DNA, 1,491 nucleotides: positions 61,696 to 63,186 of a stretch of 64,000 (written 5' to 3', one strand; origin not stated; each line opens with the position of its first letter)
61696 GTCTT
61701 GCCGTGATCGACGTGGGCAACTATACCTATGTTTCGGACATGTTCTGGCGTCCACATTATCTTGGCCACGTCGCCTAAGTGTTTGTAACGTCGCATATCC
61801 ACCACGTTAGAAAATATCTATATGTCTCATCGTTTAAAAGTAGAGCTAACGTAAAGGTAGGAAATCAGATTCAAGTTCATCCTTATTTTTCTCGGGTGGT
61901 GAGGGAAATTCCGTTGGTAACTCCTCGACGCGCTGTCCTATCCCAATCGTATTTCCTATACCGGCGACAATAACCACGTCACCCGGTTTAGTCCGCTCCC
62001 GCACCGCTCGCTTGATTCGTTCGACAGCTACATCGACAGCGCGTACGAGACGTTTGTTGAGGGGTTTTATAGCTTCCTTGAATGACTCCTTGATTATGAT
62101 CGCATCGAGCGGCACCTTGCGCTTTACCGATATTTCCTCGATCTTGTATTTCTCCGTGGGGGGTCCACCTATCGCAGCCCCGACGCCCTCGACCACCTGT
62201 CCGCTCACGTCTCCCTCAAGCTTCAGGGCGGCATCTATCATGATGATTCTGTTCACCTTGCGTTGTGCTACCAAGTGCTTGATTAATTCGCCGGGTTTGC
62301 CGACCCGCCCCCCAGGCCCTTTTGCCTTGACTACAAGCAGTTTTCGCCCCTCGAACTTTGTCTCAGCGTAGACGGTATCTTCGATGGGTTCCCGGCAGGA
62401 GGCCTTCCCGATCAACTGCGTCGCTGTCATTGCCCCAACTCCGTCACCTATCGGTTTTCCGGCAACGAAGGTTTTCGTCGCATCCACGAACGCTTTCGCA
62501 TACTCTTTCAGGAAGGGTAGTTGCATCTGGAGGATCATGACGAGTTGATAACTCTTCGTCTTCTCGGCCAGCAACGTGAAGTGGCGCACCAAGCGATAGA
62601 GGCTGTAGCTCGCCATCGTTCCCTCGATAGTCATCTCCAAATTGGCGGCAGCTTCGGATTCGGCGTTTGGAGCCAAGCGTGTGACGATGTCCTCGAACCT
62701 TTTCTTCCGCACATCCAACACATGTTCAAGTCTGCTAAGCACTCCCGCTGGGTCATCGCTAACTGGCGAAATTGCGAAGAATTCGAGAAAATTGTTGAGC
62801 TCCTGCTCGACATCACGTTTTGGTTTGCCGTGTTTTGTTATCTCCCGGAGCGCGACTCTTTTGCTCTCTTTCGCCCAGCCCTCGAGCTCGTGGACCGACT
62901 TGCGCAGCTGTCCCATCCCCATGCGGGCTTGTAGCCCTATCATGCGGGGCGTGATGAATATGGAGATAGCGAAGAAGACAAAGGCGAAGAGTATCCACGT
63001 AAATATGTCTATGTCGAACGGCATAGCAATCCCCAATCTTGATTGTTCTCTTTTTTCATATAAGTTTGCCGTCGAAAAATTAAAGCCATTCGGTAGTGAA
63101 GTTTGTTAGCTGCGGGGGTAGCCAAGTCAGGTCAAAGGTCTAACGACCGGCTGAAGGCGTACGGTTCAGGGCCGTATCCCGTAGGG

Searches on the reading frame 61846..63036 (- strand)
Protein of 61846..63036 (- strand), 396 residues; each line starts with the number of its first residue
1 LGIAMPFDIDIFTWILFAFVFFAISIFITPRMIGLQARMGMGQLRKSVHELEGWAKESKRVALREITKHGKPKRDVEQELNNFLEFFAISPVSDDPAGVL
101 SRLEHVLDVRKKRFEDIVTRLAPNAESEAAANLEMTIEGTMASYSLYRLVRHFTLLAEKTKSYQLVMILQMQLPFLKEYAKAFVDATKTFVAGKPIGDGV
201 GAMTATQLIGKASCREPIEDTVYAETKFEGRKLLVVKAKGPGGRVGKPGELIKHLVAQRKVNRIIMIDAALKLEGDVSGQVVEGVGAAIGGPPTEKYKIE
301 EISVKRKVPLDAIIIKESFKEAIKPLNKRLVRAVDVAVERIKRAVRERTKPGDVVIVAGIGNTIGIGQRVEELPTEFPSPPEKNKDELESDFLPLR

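Call 31: search_protein_families(library=pfam, proteins=[window:61846-63036:-], max_evalue=0.0001)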
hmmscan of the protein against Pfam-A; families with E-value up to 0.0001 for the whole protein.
window:61846-63036:- (396 aa): 2 families
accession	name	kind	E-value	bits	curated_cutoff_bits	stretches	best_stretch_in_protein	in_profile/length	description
PF23542.1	DUF1512_C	-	6.3e-60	202.5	25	1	196-366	1-174/175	Domain of unknown function (DUF1512) C-terminal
PF07431.17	DUF1512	-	3.1e-39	134.9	25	1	18-191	7-176/177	Protein of unknown function (DUF1512) N-terminal domain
